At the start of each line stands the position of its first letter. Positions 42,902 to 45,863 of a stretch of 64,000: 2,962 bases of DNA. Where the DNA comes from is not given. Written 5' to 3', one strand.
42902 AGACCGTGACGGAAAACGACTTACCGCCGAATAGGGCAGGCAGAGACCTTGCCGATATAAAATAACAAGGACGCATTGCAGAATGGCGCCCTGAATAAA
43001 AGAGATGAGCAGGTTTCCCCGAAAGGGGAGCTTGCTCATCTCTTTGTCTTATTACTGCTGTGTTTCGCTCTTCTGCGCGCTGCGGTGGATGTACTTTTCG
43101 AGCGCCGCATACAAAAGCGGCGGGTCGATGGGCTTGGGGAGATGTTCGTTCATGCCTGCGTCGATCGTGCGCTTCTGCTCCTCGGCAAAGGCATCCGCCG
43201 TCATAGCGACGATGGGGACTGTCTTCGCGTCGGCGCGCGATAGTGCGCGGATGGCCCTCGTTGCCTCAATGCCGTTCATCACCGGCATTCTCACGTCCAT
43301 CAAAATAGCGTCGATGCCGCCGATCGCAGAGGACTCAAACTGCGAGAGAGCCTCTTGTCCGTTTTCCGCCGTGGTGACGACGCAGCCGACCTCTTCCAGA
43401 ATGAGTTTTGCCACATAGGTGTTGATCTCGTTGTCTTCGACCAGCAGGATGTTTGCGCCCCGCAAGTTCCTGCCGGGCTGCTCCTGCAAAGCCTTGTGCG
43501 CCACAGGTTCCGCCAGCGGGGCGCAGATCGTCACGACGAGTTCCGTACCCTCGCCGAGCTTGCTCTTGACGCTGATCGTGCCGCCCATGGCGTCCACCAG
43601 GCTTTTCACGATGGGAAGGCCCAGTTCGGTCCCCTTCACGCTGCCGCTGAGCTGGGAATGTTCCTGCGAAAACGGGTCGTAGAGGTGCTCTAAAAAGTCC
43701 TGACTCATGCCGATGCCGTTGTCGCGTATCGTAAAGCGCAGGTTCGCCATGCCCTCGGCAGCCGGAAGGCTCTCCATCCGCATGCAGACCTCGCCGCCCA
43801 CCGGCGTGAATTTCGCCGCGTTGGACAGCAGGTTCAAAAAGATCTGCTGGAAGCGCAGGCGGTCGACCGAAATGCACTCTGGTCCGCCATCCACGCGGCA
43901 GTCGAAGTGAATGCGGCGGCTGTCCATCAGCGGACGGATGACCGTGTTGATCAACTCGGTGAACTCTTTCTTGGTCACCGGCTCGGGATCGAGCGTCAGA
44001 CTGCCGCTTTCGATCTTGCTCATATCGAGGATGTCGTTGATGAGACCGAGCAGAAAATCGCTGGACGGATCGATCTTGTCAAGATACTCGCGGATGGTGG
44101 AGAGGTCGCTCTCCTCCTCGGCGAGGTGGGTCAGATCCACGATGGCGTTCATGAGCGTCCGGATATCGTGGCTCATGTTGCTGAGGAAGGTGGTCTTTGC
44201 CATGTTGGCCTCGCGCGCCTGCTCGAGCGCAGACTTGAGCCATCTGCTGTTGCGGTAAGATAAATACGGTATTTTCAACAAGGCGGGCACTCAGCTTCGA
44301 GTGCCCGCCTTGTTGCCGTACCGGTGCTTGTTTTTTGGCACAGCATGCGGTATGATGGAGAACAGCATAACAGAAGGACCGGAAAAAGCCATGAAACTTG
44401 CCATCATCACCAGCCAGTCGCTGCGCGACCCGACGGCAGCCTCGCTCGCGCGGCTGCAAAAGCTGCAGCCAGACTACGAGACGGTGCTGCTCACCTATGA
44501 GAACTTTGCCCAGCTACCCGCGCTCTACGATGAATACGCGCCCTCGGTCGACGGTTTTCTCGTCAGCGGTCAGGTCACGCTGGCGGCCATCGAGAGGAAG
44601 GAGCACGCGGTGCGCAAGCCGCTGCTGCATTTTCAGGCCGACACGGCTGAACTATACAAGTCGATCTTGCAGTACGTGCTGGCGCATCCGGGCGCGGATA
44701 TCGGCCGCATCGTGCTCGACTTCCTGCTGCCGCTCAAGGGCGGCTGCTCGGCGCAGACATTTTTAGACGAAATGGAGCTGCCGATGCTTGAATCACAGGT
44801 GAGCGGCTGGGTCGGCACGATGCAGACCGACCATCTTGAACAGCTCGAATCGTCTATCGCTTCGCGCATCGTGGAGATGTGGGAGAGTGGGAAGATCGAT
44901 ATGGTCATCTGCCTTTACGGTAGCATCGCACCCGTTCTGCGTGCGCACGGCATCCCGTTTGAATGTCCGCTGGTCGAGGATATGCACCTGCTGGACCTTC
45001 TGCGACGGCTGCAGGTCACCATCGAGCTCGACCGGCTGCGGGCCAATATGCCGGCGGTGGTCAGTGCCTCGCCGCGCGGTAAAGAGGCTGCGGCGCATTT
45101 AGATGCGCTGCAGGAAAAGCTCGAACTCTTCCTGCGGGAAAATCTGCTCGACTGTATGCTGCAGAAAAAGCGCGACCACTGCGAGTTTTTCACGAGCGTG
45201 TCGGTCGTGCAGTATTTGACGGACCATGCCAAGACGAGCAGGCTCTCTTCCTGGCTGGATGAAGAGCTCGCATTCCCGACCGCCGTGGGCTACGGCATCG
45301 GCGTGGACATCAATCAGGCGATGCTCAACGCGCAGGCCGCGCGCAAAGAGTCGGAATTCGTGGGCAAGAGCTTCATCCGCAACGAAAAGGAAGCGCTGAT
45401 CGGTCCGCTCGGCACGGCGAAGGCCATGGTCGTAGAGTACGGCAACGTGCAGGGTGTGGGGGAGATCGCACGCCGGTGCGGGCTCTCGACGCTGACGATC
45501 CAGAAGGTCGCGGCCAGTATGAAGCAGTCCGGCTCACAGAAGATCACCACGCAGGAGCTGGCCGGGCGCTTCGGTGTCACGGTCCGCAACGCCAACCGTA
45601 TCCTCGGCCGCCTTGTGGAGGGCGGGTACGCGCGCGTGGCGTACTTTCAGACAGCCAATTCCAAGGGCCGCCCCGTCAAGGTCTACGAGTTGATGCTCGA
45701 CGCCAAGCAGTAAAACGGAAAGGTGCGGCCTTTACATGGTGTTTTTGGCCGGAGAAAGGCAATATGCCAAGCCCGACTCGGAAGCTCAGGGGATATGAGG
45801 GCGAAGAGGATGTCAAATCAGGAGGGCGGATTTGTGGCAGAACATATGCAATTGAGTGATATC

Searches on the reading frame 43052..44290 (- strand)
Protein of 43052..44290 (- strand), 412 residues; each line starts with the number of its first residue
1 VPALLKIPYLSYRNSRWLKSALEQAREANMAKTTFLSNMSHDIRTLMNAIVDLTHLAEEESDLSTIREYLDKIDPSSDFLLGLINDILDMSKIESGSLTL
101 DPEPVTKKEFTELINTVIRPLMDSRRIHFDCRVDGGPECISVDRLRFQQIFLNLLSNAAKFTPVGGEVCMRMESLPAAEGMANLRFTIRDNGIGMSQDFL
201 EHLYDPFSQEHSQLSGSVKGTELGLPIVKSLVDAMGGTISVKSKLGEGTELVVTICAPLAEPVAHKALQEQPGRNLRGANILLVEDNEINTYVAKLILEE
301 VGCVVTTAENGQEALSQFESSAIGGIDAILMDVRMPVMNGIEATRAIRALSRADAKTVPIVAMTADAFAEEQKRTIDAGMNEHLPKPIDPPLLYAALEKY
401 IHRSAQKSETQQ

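Call 80: search_protein_families(library=pfam, proteins=[window:43052-44290:-], max_evalue=0.001)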
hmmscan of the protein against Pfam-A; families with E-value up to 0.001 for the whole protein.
window:43052-44290:- (412 aa): 3 families
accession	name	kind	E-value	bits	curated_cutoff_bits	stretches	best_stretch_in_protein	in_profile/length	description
PF02518.31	HATPase_c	-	6.1e-25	88.3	26.4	1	143-255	2-107/111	Histidine kinase-, DNA gyrase B-, and HSP90-like ATPase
PF00072.30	Response_reg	-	6.8e-24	84.6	30.2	1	281-397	1-110/111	Response regulator receiver domain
PF00512.31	HisKA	-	1.1e-13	51.5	26.9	1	31-96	1-66/66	His Kinase A (phospho-acceptor) domain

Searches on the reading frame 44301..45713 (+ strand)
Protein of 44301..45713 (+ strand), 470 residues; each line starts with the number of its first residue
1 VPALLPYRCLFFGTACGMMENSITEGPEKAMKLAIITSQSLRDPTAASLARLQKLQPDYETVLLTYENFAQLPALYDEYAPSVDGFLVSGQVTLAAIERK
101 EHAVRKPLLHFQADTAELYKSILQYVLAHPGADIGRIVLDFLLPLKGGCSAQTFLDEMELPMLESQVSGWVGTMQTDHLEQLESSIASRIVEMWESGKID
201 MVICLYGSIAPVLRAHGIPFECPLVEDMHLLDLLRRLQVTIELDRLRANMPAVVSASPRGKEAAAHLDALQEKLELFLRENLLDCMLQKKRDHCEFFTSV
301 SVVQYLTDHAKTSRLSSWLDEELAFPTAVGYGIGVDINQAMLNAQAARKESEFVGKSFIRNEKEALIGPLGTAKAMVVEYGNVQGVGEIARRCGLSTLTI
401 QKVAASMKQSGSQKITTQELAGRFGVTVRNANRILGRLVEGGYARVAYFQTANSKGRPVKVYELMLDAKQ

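Call 80: search_protein_families(library=pfam, proteins=[window:44301-45713:+], max_evalue=0.001)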
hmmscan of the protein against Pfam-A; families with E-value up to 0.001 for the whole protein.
window:44301-45713:+ (470 aa): 3 families
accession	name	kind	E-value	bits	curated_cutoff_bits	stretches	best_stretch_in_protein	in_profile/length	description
PF13412.12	HTH_24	-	5.4e-05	23.1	21.9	0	414-443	17-46/48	Winged helix-turn-helix DNA-binding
PF12802.13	MarR_2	-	0.00022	21.8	27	0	415-445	21-51/61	MarR family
PF13545.12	HTH_Crp_2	-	0.00078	19.8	27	0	414-444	22-52/70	Crp-like helix-turn-helix domain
